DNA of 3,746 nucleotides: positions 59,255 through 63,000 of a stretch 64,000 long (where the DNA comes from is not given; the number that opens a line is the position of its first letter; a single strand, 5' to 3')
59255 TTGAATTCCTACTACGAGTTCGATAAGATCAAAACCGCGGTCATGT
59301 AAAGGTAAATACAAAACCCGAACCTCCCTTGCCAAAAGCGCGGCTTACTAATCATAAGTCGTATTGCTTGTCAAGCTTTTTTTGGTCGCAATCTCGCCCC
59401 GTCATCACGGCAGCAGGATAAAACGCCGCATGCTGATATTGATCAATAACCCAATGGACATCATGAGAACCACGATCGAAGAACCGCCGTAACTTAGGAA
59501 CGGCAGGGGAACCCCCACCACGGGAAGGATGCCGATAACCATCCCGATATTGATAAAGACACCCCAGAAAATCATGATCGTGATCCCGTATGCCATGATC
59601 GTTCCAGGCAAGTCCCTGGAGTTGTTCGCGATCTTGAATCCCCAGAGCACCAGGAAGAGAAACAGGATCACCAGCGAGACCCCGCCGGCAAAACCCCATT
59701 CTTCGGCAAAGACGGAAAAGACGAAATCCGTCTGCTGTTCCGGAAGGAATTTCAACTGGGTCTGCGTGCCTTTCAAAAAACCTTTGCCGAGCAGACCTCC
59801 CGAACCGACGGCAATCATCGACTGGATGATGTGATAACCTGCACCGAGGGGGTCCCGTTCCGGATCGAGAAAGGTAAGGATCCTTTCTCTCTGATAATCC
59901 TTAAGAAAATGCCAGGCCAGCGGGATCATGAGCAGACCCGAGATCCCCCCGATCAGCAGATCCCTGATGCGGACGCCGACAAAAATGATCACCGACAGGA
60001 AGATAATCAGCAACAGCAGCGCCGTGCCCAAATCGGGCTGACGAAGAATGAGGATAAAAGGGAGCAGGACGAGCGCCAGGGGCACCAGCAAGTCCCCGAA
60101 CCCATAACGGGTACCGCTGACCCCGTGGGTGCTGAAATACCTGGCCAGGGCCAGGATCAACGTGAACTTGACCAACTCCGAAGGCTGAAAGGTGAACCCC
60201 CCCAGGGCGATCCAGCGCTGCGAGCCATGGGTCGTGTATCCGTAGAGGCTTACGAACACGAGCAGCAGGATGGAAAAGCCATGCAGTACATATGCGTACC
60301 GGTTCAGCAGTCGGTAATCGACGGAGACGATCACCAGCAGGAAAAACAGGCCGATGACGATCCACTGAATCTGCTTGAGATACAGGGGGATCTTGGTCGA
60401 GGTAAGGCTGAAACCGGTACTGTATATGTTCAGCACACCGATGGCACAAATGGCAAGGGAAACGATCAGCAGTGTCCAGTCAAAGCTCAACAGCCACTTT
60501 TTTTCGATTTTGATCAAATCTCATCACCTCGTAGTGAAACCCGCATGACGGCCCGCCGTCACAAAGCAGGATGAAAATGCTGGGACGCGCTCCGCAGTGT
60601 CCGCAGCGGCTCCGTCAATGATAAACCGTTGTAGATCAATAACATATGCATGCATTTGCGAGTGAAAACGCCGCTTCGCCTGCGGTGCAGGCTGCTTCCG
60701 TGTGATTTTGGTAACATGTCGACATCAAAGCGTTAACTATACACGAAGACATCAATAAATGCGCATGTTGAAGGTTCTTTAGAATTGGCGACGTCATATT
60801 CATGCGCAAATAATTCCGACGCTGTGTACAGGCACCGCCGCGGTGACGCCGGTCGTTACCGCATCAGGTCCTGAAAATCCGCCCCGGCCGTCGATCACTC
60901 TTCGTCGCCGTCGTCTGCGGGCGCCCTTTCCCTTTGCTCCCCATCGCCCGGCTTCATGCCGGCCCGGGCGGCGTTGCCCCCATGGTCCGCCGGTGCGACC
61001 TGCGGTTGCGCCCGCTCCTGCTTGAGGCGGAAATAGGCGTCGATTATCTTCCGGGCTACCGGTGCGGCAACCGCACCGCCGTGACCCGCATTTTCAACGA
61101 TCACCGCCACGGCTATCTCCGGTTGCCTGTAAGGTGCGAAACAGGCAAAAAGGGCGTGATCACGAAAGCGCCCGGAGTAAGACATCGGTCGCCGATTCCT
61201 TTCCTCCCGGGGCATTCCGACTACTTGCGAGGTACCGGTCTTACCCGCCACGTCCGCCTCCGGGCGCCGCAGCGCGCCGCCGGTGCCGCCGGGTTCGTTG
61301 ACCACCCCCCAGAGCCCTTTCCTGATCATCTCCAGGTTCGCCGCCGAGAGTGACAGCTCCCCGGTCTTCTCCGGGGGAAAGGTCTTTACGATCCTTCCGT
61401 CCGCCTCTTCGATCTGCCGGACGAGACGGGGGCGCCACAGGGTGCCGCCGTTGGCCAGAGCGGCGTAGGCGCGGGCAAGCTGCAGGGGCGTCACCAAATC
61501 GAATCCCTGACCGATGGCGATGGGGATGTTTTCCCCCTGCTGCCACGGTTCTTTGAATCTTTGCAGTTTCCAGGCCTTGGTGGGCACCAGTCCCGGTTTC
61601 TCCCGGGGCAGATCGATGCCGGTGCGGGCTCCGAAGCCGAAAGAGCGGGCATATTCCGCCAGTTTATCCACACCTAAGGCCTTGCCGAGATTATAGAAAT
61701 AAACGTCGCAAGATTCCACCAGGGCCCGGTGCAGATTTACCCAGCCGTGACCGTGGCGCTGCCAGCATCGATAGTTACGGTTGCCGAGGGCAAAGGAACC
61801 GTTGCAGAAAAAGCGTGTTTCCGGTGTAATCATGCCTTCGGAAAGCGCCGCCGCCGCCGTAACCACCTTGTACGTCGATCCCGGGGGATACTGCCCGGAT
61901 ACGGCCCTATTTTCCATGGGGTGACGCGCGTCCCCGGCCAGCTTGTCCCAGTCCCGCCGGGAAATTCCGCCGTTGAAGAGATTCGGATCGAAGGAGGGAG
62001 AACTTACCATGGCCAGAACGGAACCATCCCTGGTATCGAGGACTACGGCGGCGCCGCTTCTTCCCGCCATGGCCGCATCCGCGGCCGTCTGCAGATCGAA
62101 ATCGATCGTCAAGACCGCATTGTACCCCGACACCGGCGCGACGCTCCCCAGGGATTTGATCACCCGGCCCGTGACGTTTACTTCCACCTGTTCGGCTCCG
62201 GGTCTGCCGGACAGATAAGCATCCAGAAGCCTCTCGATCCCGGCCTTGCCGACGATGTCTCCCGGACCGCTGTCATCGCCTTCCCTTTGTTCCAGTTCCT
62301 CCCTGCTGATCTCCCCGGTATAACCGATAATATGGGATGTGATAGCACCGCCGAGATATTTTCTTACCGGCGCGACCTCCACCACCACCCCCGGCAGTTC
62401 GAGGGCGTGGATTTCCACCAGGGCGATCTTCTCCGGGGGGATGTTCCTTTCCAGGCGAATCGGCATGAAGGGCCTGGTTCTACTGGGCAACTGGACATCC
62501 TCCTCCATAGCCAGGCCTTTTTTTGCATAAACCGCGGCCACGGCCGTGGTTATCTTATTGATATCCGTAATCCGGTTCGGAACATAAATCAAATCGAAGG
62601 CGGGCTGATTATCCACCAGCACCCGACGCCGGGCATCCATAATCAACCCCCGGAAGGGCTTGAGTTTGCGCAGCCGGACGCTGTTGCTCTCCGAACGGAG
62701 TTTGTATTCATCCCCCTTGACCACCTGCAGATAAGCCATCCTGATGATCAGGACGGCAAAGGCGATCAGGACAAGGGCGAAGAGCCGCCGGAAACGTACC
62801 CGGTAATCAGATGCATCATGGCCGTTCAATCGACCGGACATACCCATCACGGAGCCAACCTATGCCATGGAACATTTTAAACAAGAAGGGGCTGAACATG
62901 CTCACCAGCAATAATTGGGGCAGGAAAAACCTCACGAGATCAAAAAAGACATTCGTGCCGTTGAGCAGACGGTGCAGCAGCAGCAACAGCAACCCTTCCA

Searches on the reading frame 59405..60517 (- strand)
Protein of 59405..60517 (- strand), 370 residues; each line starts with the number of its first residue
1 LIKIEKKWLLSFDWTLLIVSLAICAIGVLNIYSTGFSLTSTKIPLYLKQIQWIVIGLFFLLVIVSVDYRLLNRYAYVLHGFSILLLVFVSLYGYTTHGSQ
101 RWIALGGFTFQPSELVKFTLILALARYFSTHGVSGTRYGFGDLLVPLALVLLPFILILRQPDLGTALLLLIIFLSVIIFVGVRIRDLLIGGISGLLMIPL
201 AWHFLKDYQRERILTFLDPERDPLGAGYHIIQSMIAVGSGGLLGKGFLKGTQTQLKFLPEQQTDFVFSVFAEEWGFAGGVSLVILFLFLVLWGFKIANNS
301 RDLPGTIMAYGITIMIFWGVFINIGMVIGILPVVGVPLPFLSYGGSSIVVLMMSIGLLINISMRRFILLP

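Call 13: search_protein_families(library=pfam, proteins=[window:59405-60517:-])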
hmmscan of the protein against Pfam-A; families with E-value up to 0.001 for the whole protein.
window:59405-60517:- (370 aa): 1 family
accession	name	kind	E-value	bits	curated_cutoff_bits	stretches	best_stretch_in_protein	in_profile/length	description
PF01098.24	FTSW_RODA_SPOVE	-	1.1e-101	340.9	26.4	1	16-364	4-353/356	Cell cycle protein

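Call 24: find_related_loci(query=window:59405-60517:-, collection=genome_contigs, flank=10000)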
Query window:59405-60517:- (370 aa) in genome_contigs; peptide patterns used: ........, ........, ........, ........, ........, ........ (x = any residue, [..] = any of these).
505 stretches matched a pattern; 438 encode a relative of the query (tblastn E <= 1e-3); the best 80 are kept; 80 distinct loci.
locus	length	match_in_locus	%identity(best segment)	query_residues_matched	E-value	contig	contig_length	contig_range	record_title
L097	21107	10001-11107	84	2-370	0e+0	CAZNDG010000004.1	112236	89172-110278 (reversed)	MAG TPA_asm: uncultured Syntrophus sp. isolate binchicken_co27_459 genome assembly, contig: NODE_237_length_112236_cov_1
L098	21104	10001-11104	74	2-370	0e+0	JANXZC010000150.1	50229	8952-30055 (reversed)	MAG: Syntrophus sp. (in: bacteria) isolate GL140_4_metabat_222 GL140_4_k141_1353338, whole genome shotgun sequence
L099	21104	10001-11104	75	2-370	0e+0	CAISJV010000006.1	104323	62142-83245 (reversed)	MAG: uncultured delta proteobacterium isolate AlinenLipids_bin-9048 genome assembly, contig: bin-9048:06/95, whole genom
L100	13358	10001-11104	76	2-370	0e+0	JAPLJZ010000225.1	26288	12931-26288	MAG: Deltaproteobacteria bacterium isolate LacPavin_0419_WC70S_MAG_52_23 LacPavin_0419_WC70S_scaffold_331637, whole geno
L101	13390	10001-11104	73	2-370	4e-179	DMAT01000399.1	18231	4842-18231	MAG TPA_asm: Syntrophus sp. (in: bacteria) isolate UBA8958 contig_37493, whole genome shotgun sequence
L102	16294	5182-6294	65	1-370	2e-160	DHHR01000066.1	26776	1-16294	MAG TPA_asm: Syntrophaceae bacterium UBA4767 UBA4767_contig_585, whole genome shotgun sequence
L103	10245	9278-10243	72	2-324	2e-159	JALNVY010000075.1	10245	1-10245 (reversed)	MAG: Syntrophales bacterium isolate SO_2016_GW1 bin 25 scaffold11946_OW334_2016, whole genome shotgun sequence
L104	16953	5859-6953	64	3-368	1e-157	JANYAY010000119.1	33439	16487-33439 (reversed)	MAG: Deltaproteobacteria bacterium isolate GL140_5_metabat_391 GL140_5_k141_1767740, whole genome shotgun sequence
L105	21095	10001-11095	63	3-368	9e-156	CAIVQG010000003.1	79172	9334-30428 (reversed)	MAG: uncultured delta proteobacterium isolate AlinenLipids_bin-4002 genome assembly, contig: bin-4002:03/83, whole genom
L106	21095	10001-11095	62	3-368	2e-155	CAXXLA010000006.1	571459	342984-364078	MAG: Smithellaceae bacterium isolate 28a06b0b-966f-4d1b-b133-abbbdd0ba6e7 genome assembly, contig: contig_6, whole genom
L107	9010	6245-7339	63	3-368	5e-155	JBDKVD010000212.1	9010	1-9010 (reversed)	MAG: Smithella sp. isolate 8_bin.81 c_000000952926, whole genome shotgun sequence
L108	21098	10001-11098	64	2-368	6e-155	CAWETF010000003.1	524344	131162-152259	MAG: uncultured delta proteobacterium isolate MFD01476.bin.1.246 genome assembly, contig: contig_33889, whole genome sho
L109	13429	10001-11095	63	3-368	2e-154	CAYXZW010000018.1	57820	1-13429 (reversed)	MAG TPA_asm: uncultured Smithella sp. isolate SRP302447_co2_126 genome assembly, contig: NODE_1586_length_57820_cov_13.4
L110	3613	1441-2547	63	2-370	2e-160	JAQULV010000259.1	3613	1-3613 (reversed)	MAG: Smithellaceae bacterium isolate STD1_139 NODE_118953_length_3613_cov_2.500574_Sandtown_D1, whole genome shotgun seq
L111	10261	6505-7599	62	3-368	1e-153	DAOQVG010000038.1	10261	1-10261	MAG TPA_asm: Smithellaceae bacterium isolate AMR_MDS_1094 NODE_7320_length_10261_cov_4.243386, whole genome shotgun sequ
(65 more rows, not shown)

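Call 55: find_homologous_proteins(query=window:59405-60517:-, max_evalue=1e-100)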
Query window:59405-60517:- (370 aa): 2871 proteins with E <= 1e-100 among 8000 candidates; the best 120 are listed.
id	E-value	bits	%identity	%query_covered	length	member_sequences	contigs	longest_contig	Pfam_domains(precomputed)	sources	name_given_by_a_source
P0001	1.8e-230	783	100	100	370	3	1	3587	PF01098.25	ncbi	-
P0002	4.0e-197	673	83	99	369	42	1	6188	PF01098.25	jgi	-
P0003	1.3e-190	652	79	100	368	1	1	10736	PF01098.25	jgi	-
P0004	1.5e-189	648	79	100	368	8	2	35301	PF01098.25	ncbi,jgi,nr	ncbi:MAG: rod shape-determining protein RodA [Syntrophobacterales bacterium]|nr:rod shape-determinin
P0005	1.5e-181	622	76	100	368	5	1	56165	PF01098.25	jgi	jgi:rod shape determining protein RodA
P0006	1.5e-181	622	75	100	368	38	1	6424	PF01098.25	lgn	-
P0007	2.8e-181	621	75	100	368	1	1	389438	PF01098.25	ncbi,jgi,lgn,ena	ncbi:MAG: rod shape-determining protein RodA [Syntrophales bacterium]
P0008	2.1e-179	615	74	100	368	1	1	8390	PF01098.25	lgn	-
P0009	7.3e-179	613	74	100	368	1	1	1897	PF01098.25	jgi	jgi:rod shape determining protein RodA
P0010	1.9e-178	612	74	100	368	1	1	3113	PF01098.25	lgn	-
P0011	1.1e-177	609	73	99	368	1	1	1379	PF01098.25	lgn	-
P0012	1.7e-177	609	74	99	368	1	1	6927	PF01098.25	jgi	jgi:rod shape determining protein RodA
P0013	2.2e-177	608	73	100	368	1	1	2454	PF01098.25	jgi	-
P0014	7.2e-177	606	73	100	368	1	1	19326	PF01098.25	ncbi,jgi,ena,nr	ncbi:MAG TPA: rod shape-determining protein RodA [Syntrophus sp. (in: bacteria)]|jgi:rod shape deter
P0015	4.3e-171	587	77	92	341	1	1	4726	PF01098.25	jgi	jgi:rod shape determining protein RodA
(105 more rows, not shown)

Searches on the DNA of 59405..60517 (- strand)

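Call 59: search_with_rna_model(model_id=R1, sources=[L097, L098, L099, L100, L101, L102, L103, L104, L105, L106, L107, L108, L109, L110, L111, L112, L113, L114, L115, L116, L117, L118, L119, L120, L121, L122, L123, L124, L125, L126, L127, L128, L129, L130, L131, L132, L133, L134, L135, L136, L137, L138, L139, L140, L141, L142, L143, L144, L145, L146, L147, L148, L149, L150, L151, L152, L153, L154, L155, L156, L157, L158, L159, L160, L161, L162, L163, L164, L165, L166, L167, L168, L169, L170, L171, L172, L173, L174, L175, L176], max_evalue=1)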
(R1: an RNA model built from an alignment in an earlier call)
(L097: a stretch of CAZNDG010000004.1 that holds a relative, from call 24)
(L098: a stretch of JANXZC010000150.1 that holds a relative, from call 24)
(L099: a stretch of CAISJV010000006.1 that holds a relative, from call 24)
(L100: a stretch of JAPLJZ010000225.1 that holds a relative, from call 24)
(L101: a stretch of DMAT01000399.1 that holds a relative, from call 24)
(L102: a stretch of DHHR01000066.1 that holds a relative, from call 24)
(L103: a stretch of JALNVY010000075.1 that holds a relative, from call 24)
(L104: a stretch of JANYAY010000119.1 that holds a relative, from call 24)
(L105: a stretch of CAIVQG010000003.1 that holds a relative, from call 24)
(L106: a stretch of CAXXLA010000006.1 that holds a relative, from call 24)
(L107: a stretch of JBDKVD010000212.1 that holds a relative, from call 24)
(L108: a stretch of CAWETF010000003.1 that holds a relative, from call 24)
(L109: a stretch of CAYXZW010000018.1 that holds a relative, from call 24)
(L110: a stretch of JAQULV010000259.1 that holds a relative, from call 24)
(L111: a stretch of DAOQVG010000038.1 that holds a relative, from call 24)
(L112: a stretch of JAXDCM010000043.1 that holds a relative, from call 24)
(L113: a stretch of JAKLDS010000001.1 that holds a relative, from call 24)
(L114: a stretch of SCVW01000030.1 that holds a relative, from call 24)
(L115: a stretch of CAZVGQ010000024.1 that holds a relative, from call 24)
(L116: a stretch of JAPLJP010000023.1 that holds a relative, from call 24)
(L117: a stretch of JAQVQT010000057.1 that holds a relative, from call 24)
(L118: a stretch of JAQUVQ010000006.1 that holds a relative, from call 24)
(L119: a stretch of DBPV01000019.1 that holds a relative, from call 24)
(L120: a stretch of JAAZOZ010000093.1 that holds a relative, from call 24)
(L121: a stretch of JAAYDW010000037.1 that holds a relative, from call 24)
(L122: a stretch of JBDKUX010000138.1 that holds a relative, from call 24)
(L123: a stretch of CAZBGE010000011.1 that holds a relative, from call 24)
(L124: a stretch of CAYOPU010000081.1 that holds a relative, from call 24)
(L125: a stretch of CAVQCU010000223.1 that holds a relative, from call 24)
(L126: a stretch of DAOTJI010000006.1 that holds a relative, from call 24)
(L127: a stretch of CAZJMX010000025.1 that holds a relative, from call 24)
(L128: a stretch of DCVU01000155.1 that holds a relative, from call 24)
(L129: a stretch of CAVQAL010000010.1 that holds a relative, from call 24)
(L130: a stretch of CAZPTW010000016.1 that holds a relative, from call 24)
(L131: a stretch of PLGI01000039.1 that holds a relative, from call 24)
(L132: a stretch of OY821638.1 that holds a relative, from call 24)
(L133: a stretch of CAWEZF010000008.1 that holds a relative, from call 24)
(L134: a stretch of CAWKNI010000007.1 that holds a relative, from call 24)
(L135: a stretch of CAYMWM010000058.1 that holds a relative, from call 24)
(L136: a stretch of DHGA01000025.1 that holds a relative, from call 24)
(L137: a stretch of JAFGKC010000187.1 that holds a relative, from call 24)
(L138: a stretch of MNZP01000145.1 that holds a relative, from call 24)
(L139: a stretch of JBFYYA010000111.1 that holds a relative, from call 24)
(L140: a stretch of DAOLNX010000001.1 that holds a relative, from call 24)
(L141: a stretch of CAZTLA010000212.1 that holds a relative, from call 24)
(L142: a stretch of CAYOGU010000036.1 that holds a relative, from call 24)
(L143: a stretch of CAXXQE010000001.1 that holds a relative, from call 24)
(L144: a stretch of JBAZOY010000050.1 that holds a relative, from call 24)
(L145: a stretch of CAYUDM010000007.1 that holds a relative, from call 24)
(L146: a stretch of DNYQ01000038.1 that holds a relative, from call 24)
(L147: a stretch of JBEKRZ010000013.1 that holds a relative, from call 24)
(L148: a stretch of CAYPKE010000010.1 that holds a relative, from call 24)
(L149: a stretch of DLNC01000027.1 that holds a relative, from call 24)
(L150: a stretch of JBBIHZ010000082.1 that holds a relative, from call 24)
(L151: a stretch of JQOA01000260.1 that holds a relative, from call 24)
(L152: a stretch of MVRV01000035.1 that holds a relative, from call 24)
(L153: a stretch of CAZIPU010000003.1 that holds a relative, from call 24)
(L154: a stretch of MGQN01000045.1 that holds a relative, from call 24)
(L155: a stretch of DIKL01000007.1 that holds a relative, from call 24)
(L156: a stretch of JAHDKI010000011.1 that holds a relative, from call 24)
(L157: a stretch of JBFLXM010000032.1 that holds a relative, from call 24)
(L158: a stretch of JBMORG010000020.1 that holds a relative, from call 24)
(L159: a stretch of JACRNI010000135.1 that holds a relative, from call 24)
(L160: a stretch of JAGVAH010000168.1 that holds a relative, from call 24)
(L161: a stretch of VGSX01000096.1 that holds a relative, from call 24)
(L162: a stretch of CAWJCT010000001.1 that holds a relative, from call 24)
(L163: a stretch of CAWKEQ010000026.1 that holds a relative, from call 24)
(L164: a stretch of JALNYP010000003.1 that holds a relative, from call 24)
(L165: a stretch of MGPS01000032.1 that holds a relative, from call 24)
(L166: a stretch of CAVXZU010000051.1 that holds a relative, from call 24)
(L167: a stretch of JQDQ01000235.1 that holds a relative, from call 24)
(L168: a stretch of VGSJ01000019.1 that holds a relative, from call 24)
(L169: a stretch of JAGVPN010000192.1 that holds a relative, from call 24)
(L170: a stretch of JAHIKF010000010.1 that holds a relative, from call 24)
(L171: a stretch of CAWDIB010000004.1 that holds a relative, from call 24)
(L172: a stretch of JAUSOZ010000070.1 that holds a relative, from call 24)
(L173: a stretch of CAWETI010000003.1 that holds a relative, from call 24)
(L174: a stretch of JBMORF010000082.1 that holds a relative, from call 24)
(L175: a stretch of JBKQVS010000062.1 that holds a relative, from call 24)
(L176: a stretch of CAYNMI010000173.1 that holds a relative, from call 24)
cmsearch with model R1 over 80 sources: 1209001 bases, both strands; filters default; matches with E-value up to 1: 0.
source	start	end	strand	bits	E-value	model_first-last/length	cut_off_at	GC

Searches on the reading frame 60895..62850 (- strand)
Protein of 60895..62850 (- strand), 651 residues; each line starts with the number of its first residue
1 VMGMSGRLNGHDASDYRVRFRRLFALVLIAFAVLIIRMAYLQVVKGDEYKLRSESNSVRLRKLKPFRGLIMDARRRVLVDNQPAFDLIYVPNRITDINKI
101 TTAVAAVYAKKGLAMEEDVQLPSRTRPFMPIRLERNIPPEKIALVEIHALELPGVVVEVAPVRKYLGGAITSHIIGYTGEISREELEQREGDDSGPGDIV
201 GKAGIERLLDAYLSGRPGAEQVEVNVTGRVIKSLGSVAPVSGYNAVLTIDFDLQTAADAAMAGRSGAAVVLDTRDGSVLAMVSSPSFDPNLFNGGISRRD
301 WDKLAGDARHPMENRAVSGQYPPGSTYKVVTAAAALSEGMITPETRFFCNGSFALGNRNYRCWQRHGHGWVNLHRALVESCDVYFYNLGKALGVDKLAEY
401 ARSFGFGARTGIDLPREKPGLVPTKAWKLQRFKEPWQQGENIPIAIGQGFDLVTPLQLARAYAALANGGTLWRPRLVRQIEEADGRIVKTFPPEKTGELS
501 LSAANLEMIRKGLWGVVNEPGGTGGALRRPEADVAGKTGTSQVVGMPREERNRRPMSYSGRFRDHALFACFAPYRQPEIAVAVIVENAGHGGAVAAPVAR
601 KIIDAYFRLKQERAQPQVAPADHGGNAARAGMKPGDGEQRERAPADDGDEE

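Call 64: find_encoding_contigs(protein=window:60895-62850:-, flank=10000, max_places=1)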
Protein window:60895-62850:- (651 aa): no gene with exactly this product is on record in the collection.
